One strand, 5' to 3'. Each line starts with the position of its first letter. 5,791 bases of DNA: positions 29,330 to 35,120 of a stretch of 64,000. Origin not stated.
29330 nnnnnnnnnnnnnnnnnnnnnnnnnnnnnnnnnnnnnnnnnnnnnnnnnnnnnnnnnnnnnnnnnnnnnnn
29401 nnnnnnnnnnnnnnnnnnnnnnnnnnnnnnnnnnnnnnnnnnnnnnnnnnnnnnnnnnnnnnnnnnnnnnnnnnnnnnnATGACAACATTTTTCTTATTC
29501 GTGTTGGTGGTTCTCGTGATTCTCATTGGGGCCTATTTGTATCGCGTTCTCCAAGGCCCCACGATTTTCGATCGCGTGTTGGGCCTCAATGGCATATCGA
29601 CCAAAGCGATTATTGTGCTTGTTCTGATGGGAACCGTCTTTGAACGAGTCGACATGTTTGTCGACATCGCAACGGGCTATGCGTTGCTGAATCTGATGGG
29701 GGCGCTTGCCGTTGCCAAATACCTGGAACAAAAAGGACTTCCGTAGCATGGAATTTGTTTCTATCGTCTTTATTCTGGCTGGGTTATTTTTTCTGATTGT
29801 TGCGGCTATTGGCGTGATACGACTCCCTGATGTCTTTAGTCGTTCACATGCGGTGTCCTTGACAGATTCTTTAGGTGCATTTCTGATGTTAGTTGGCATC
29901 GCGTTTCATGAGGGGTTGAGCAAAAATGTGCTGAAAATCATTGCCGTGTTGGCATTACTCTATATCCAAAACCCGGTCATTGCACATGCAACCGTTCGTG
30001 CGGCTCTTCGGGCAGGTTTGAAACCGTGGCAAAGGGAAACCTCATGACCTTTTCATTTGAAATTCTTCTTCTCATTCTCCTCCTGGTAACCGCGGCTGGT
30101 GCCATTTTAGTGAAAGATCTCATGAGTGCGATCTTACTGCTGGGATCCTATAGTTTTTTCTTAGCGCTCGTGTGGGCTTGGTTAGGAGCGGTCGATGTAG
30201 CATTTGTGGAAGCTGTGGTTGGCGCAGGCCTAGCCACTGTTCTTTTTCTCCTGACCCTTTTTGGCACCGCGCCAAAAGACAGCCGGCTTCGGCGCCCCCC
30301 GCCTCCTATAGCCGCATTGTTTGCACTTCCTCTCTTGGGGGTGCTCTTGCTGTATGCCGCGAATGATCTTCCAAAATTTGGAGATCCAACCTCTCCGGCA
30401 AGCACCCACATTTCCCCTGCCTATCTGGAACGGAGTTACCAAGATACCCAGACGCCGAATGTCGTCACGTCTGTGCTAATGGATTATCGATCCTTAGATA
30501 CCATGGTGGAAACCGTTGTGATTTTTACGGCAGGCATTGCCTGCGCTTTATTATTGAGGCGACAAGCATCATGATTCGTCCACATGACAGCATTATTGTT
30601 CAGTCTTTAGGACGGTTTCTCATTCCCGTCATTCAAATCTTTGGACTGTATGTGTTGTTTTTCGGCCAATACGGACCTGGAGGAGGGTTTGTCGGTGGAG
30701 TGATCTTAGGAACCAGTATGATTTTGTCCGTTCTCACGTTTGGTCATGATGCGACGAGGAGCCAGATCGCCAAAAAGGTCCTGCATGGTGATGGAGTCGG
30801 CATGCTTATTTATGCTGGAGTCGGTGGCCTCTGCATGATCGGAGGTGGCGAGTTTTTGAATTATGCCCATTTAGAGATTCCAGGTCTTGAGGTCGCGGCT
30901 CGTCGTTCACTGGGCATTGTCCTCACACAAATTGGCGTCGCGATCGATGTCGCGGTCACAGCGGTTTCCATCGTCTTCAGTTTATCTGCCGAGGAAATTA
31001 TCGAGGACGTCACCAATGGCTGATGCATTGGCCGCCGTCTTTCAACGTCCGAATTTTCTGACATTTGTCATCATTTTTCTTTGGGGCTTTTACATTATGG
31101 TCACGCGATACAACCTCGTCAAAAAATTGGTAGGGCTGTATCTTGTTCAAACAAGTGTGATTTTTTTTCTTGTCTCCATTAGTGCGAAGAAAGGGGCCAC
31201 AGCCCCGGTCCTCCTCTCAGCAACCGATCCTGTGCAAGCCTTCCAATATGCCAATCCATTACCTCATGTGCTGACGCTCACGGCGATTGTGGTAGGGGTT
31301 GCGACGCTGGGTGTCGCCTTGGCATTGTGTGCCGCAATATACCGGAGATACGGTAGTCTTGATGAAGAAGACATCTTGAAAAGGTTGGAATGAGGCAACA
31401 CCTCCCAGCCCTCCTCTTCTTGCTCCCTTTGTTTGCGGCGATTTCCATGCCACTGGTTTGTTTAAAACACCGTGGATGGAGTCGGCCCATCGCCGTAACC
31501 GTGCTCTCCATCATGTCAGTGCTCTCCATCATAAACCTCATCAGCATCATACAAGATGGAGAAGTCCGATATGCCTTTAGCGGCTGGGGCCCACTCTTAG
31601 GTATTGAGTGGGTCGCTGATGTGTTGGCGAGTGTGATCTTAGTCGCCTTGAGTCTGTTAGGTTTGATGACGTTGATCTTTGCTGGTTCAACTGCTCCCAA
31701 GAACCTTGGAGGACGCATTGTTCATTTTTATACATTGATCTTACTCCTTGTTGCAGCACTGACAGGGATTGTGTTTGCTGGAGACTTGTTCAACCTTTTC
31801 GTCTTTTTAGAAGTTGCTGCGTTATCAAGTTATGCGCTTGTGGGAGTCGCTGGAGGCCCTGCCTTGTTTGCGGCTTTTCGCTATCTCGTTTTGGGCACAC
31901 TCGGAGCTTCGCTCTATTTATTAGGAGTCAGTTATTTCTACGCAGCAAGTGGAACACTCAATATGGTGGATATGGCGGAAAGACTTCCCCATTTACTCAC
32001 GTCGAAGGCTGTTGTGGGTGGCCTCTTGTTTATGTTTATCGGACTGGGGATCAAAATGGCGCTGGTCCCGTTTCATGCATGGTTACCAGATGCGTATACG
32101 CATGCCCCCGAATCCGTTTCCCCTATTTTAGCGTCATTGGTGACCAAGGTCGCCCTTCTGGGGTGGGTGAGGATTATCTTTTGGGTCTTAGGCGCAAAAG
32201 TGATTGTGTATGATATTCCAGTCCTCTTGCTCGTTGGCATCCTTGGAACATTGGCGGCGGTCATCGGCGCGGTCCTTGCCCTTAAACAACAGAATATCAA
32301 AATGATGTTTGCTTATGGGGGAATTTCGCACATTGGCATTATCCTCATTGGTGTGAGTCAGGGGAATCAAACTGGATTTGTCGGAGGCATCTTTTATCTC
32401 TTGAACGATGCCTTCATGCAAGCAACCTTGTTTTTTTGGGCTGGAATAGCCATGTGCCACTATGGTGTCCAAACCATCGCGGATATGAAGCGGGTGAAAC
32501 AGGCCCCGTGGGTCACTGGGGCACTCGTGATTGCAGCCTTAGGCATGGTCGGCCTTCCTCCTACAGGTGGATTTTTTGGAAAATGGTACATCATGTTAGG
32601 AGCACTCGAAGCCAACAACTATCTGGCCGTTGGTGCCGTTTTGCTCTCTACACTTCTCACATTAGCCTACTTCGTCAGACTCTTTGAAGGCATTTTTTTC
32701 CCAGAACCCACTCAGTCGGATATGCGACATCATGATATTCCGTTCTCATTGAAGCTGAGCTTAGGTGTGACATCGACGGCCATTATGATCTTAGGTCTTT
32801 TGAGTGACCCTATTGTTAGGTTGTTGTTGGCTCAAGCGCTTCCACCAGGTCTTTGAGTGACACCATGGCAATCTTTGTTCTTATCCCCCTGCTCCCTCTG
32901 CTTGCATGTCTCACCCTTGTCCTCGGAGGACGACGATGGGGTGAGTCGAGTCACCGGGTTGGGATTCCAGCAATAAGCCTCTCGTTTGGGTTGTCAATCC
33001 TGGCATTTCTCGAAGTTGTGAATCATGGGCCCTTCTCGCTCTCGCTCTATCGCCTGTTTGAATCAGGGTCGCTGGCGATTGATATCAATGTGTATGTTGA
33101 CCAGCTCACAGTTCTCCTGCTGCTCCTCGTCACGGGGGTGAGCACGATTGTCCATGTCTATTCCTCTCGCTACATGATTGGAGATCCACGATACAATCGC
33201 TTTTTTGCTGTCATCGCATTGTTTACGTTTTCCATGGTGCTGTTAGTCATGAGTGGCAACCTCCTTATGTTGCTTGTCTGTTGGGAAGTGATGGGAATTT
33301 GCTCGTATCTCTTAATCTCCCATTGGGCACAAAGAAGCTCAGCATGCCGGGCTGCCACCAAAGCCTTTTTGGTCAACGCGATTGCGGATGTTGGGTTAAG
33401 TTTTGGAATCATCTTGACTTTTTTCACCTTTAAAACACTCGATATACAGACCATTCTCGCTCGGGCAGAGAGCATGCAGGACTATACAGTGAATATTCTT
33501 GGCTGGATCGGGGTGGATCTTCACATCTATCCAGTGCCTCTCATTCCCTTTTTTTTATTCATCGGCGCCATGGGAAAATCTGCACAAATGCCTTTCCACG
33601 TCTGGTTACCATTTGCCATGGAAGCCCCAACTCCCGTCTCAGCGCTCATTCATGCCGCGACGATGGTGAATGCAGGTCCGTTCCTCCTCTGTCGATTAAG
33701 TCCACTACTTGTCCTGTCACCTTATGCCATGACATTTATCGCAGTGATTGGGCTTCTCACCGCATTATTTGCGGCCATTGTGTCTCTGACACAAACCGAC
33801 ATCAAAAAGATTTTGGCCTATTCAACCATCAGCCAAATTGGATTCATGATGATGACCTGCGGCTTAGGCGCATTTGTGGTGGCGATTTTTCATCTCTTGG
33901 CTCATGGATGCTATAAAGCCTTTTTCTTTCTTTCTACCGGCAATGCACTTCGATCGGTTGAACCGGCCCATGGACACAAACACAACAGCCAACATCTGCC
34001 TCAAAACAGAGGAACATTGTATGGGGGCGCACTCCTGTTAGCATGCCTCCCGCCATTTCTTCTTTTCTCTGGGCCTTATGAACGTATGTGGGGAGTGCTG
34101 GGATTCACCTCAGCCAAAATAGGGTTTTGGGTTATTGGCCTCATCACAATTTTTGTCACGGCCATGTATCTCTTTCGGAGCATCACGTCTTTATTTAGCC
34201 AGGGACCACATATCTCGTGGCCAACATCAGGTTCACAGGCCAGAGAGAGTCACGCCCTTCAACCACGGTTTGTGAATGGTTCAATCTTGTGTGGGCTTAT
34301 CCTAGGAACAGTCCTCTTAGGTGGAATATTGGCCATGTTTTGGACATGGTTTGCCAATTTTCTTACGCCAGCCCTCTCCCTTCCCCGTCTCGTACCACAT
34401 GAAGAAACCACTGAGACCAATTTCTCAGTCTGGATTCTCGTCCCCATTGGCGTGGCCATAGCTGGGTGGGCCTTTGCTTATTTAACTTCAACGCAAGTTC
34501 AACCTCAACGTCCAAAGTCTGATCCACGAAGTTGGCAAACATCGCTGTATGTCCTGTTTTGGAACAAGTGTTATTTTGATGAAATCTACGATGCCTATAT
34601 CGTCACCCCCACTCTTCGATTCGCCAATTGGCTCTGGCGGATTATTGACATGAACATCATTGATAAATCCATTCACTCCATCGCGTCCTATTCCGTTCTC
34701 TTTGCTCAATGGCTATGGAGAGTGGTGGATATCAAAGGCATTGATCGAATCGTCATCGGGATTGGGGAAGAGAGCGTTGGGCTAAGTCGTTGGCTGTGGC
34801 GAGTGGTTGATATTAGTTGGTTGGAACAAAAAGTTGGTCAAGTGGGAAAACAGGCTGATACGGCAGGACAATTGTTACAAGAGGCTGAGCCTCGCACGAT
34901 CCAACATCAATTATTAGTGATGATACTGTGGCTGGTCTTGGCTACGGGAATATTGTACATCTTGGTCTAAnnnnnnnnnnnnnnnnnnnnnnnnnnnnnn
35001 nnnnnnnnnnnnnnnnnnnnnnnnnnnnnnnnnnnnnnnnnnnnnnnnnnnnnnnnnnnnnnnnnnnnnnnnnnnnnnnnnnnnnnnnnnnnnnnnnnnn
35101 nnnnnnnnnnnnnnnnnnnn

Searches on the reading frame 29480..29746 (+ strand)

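Call 78: search_protein_families(library=pfam, proteins=[window:29480-29746:+], max_evalue=0.001)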
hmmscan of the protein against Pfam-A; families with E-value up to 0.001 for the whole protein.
window:29480-29746:+ (88 aa): 1 family
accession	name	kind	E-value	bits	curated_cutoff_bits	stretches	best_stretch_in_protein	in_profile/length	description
PF04066.18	MrpF_PhaF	-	4.2e-13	49.9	23.3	1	31-83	2-53/53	Multiple resistance and pH regulation protein F (MrpF / PhaF)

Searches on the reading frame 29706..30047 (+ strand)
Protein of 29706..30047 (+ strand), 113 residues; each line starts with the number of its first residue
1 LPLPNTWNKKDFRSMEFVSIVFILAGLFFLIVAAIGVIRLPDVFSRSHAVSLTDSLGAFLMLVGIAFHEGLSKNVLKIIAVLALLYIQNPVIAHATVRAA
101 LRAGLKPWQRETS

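Call 78: search_protein_families(library=pfam, proteins=[window:29706-30047:+], max_evalue=0.001)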
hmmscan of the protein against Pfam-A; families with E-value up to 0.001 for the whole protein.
window:29706-30047:+ (113 aa): 1 family
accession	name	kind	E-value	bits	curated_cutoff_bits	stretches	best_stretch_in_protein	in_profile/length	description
PF03334.19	PhaG_MnhG_YufB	-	1.3e-21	77.1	23.4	1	22-101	1-80/80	Na+/H+ antiporter subunit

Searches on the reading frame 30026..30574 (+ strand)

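Call 78: search_protein_families(library=pfam, proteins=[window:30026-30574:+], max_evalue=0.001)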
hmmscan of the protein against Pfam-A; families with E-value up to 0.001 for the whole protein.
window:30026-30574:+ (182 aa): 3 families
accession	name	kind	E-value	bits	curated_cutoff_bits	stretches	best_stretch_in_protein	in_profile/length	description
PF13244.11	MbhD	-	1.1e-15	57.9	27.2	1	17-80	1-64/67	MBH, subunit D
PF20501.3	MbhE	-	3e-09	37.2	27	1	122-179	26-83/98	MBH, subunit E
PF00499.25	Oxidored_q3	-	1e-06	29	33.2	1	23-171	2-141/146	NADH-ubiquinone/plastoquinone oxidoreductase chain 6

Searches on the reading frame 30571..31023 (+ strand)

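Call 78: search_protein_families(library=pfam, proteins=[window:30571-31023:+], max_evalue=0.001)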
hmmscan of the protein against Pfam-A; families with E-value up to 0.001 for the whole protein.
window:30571-31023:+ (150 aa): 1 family
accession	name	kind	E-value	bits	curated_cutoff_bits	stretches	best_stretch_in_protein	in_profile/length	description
PF04039.18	MnhB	-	2.2e-22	80.1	22.5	1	9-131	1-125/127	Domain related to MnhB subunit of Na+/H+ antiporter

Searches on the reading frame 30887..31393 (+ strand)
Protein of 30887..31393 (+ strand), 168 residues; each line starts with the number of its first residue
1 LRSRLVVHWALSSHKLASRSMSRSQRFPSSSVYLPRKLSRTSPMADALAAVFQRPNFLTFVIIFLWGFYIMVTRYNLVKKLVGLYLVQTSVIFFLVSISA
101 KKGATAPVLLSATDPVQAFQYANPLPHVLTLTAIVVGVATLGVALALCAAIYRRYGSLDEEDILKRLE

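Call 78: search_protein_families(library=pfam, proteins=[window:30887-31393:+], max_evalue=0.001)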
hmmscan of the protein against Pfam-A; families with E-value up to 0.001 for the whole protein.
window:30887-31393:+ (168 aa): 1 family
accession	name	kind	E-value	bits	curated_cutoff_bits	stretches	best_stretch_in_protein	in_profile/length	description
PF00420.29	Oxidored_q2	-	2e-20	72.7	26.1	1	58-163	4-90/95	NADH-ubiquinone/plastoquinone oxidoreductase chain 4L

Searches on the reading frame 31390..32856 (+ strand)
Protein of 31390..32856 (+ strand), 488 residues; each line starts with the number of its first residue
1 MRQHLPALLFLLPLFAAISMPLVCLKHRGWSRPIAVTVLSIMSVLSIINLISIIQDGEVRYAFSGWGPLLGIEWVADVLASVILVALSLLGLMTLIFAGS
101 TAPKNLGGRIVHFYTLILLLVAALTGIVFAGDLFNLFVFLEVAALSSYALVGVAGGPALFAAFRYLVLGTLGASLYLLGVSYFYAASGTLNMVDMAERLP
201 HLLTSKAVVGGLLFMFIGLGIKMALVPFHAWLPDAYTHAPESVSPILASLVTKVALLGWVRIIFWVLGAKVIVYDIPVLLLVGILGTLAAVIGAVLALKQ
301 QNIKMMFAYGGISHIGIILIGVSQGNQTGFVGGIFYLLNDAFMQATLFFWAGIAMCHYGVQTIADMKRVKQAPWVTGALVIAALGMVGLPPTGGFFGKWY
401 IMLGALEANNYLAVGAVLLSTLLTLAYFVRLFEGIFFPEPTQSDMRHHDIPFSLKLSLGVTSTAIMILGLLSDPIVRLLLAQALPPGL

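Call 78: search_protein_families(library=pfam, proteins=[window:31390-32856:+], max_evalue=0.001)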
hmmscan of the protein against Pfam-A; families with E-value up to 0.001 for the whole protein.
window:31390-32856:+ (488 aa): 1 family
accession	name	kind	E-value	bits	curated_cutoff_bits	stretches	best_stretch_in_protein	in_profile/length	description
PF00361.26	Proton_antipo_M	-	5.9e-55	187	21.5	1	130-424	1-294/294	NADH:quinone oxidoreductase/Mrp antiporter, TM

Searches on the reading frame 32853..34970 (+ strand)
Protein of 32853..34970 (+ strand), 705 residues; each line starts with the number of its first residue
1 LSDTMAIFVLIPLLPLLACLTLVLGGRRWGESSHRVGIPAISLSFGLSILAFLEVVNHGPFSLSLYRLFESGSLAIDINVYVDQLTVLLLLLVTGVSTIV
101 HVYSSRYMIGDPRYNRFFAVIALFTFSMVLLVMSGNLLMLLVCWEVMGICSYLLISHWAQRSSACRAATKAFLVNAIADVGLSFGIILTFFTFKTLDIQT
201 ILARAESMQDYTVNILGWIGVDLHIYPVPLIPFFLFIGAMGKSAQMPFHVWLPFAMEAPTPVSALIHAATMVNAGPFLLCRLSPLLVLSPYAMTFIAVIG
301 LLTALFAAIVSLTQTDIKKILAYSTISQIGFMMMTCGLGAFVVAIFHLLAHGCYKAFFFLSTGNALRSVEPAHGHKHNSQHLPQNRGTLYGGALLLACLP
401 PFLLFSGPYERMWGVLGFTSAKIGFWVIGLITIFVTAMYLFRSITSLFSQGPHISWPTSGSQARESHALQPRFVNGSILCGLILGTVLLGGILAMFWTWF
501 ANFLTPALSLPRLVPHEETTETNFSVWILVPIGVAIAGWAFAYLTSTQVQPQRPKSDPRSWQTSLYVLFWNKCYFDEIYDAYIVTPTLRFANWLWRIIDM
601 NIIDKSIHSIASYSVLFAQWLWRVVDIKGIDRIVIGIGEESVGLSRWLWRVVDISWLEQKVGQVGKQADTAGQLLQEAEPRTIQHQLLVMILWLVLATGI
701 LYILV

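Call 78: search_protein_families(library=pfam, proteins=[window:32853-34970:+], max_evalue=0.001)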
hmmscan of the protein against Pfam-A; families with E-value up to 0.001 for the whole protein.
window:32853-34970:+ (705 aa): 2 families
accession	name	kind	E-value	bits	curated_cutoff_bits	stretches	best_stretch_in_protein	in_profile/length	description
PF00361.26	Proton_antipo_M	-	5.5e-57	193.6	21.5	1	134-434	1-292/294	NADH:quinone oxidoreductase/Mrp antiporter, TM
PF00662.26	Proton_antipo_N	-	1.4e-17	63.7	24.5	1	69-118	2-51/51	NADH-Ubiquinone oxidoreductase (complex I), chain 5 N-terminus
